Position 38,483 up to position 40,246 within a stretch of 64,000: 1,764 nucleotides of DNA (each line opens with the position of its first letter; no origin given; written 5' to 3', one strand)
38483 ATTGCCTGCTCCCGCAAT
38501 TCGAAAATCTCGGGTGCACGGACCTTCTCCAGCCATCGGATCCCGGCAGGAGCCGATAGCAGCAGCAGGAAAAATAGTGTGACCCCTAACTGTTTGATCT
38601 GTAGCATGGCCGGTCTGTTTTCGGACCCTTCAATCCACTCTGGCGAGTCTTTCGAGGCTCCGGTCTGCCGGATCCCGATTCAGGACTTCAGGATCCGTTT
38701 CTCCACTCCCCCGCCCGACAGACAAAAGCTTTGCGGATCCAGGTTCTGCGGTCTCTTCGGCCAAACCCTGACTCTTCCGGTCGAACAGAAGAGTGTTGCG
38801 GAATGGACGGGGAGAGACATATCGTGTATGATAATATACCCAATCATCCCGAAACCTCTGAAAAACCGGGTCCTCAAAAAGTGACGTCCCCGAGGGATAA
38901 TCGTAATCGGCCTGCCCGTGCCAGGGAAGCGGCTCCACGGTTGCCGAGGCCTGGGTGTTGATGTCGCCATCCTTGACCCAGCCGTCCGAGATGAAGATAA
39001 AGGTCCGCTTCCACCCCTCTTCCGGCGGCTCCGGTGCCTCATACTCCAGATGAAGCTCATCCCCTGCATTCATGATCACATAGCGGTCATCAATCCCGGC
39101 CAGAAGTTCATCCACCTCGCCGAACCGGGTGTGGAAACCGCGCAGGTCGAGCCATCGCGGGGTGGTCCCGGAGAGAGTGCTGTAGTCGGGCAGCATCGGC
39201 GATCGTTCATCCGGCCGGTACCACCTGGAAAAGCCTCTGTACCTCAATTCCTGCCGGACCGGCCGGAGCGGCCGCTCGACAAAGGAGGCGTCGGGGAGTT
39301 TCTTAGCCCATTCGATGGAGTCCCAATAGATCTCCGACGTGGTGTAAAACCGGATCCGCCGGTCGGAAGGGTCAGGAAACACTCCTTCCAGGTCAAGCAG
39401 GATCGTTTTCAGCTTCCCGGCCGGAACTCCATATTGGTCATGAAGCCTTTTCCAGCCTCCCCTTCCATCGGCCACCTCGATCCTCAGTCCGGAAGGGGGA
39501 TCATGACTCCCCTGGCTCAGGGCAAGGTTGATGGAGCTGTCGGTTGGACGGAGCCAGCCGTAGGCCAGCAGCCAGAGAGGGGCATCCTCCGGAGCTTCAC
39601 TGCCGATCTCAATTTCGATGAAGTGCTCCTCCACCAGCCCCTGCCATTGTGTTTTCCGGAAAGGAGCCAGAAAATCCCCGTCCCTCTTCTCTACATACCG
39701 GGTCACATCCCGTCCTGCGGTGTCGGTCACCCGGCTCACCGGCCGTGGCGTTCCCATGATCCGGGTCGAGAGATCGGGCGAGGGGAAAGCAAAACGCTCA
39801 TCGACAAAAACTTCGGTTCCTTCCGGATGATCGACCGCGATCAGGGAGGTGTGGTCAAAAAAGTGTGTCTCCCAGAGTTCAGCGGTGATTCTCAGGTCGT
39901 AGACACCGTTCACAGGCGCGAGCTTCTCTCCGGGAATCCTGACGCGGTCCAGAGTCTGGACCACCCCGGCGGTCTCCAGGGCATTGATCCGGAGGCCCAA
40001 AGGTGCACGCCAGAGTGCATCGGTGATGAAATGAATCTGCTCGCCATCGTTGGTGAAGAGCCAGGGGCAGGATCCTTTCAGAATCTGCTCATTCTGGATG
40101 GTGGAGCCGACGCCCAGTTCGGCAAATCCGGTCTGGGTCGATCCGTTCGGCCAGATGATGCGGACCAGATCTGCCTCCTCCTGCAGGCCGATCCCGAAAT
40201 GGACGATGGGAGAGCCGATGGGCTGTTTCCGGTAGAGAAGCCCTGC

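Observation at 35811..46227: eboDEF is packed into one apparent 10-kb transcription unit with a giant TPR/FG-GAP lipoprotein, a CRTAC1/ASPIC protein and an RnfD-like membrane protein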

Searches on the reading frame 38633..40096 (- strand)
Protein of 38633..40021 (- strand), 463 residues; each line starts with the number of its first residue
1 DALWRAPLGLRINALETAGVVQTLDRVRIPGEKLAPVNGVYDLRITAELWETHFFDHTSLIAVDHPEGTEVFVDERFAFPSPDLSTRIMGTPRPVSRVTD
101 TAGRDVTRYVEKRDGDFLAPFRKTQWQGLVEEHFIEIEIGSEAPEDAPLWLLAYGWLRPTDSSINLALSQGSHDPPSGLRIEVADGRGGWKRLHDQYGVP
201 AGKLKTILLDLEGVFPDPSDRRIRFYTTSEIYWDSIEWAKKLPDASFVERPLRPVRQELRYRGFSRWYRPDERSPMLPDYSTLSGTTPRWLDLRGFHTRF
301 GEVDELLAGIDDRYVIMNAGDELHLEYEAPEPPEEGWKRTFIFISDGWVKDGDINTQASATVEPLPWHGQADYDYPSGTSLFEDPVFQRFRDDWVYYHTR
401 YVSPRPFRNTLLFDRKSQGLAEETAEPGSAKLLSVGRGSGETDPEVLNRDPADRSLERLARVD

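Call 41: find_homologous_proteins(query=window:38633-40021:-)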
Query window:38633-40021:- (463 aa): 1048 proteins with E <= 0.001 among 8000 candidates; the best 120 are listed.
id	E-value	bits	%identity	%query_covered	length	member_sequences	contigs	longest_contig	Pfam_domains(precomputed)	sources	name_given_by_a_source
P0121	4.4e-186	638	65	90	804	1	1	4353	PF13517.13,PF07593.19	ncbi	-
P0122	7.5e-185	634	63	90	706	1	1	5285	PF13517.13,PF07593.19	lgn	-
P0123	1.8e-184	633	66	90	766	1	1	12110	PF13517.13,PF07593.19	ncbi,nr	ncbi:MAG: CRTAC1 family protein, partial [Balneolaceae bacterium]|nr:CRTAC1 family protein [Balneola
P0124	5.2e-182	624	65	89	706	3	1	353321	PF13517.13,PF07593.19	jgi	jgi:hypothetical protein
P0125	2.6e-180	619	63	90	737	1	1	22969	PF13517.13,PF07593.19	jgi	-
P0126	2.8e-179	615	62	89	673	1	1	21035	PF13517.13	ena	-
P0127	1.2e-176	607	63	89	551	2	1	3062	PF07593.19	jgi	jgi:hypothetical protein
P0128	6.9e-176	604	61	89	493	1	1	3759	PF07593.19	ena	-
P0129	6.4e-171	588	61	89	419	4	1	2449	-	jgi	jgi:hypothetical protein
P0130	1.7e-166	573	59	90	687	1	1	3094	PF13517.13,PF07593.19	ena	-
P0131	1.2e-153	531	60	87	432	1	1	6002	-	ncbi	ncbi:MAG: CRTAC1 family protein, partial [Bacteroidota bacterium]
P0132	1.7e-150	520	62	77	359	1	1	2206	-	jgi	-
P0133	3.5e-148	513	56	89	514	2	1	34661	PF07593.19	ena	-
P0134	1.4e-146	508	58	88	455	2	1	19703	-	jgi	jgi:hypothetical protein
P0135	2.4e-146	507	55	89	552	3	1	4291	PF07593.19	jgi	jgi:hypothetical protein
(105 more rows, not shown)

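Call 60: predict_structure(alignment_id=A3)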
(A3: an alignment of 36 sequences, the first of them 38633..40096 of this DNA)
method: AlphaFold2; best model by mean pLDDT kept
length: 488 residues; sequences in the alignment: 36
mean_pLDDT: 74.3   pTM: 0.77
mean pLDDT of the five models: 74.3, 73.2, 72.7, 72.4, 71.9
residues with pLDDT >= 90: 223; 70-90: 82; 50-70: 67; < 50: 116
segments of 3 or more residues with pLDDT < 50: 1-6, 33-46, 315-323, 376-389, 423-488
pLDDT, mean of each block of 10 residues (from residue 1): 46 95 87 42 50 95 96 73 92 95 84 96 98 97 93 90 95 95 70 62 95 96 89 95 95 96 96 94 87 91 88 47 63 62 83 97 96 50 37 52 57 59 43 39 38 31 32 38 37
secondary structure, 60 per line:
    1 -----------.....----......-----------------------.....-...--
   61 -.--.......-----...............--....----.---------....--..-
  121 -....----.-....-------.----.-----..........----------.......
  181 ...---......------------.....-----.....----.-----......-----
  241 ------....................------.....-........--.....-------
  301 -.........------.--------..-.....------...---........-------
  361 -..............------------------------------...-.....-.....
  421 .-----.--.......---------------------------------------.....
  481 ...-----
elements in order: E12-16 E21-26 E50-54 E65-71 E77-91 E94-97 E112-115 E122-125 H132-135 E154-163 E174-183 H187-192 E205-209 E215-219 E230-235 E247-266 E273-277 E279-286 E289-293 E302-310 H329-332 E340-342 E346-353 E362-375 H410-414 H416-421 H430-436 H476-483

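Call 62: search_protein_representatives(alignment_id=A3)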
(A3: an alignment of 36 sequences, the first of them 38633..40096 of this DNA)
Query: 36 sequences, 440 profile positions. Proteins with E-value up to 0.001 (for the whole library): 4390; up to 1e-10: 2941; up to 1e-30: 1607. The best 150 are listed.
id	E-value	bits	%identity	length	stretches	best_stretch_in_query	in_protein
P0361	2.1e-219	745.2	-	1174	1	2-438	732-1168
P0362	1.8e-212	722.3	-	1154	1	2-438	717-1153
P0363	1.4e-211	719.4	-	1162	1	3-438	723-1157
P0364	2.0e-211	718.9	-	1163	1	2-437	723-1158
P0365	2.4e-211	718.6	-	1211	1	8-437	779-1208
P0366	2.1e-210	715.5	-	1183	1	4-437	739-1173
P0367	4.2e-210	714.5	-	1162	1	3-437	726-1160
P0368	1.7e-208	709.2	-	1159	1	2-436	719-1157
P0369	9.3e-208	706.8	-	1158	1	2-436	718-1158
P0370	9.8e-208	706.7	-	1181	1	3-436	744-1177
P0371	3.0e-207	705.2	-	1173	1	2-437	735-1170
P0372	6.3e-207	704.1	-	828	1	2-436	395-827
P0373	2.7e-206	702.0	-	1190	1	7-438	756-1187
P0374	1.9e-205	699.2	-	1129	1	3-436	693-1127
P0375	9.1e-205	697.0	-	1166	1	2-436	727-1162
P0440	1.3e-165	568.0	-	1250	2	63-435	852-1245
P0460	1.0e-130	453.0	-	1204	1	3-436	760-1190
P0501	3.1e-113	395.3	-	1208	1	7-423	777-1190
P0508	5.5e-112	391.2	-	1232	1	5-429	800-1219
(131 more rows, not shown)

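Call 63: fold_search(model_id=the predicted structure, library=pdb)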
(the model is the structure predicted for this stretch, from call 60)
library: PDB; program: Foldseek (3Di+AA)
matches with E <= 10: 1457; with E <= 0.001: 1
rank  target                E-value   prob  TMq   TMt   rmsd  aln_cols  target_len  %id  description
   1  7qx6                  4.2e-04  0.92  0.19  0.15  21.6       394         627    7  mosquitocidal Cry11Aa-E583Q determined at pH 7 from naturally-occurring nanocrystals by Serial femtosecond crystallograp (released 2022-07-27)
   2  7vrn_B                1.1e-03  0.14  0.09  0.10  25.0       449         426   10  Structure of infectious bursal disease virus Gt strain (released 2022-03-30)
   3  7vrn_A                1.4e-03  0.16  0.10  0.12  24.6       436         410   10  Structure of infectious bursal disease virus Gt strain (released 2022-03-30)
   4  7qx5                  1.7e-03  0.69  0.17  0.14  20.7       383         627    8  mosquitocidal Cry11Aa-Y449F determined at pH 7 from naturally-occurring nanocrystals by Serial femtosecond crystallograp (released 2022-07-27)
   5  3qqo_A                3.2e-03  0.93  0.16  0.22   9.6       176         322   11  Crystal structure of HA2 R106H mutant of H2 hemagglutinin, acidic pH form (released 2011-03-09)
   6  8ziy_A                3.8e-03  0.35  0.17  0.14  30.5       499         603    9  trypsinogen-EP-E574A (released 2025-05-21)
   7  9jsk_E                4.7e-03  0.99  0.17  0.17   9.1       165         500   13  Clostridium perfringens iota toxin pore Ib in prepore IV state (released 2025-05-14)
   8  8tar_L                5.0e-03  0.99  0.18  0.42   7.2       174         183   15  APC/C-CDH1-UBE2C-Ubiquitin-CyclinB-NTD (released 2023-09-27)
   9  2vm9                  5.3e-03  0.44  0.14  0.22  23.5       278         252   10  Native structure of the recombinant discoidin II of Dictyostelium discoideum at 1.75 angstrom (released 2008-07-01)
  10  2wr0_A                5.6e-03  0.92  0.16  0.16   9.4       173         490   13  Structures of influenza H2 Hemagglutinins (released 2009-09-29)
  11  7y5n_C                5.9e-03  0.80  0.17  0.08  17.2       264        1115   12  Structure of 1:1 PAPP-A.ProMBP complex(half map) (released 2023-01-11)
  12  9jsl_E                6.9e-03  0.99  0.18  0.17   9.4       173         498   13  Clostridium perfringens iota toxin pore Ib in prepore V state (released 2025-05-14)
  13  1jhj                  7.7e-03  0.99  0.15  0.38   6.1       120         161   12  Crystal structure of the APC10/Doc1 subunit of the human anaphase-promoting complex (released 2001-10-24)
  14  9jsh_E                7.7e-03  0.98  0.18  0.17   8.8       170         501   12  Clostridium perfringens iota toxin pore Ib in prepore III state (released 2025-05-14)
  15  2wr3_B                8.5e-03  0.89  0.16  0.16   9.4       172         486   13  structure of influenza H2 duck Ontario hemagglutinin with avian receptor (released 2009-09-29)
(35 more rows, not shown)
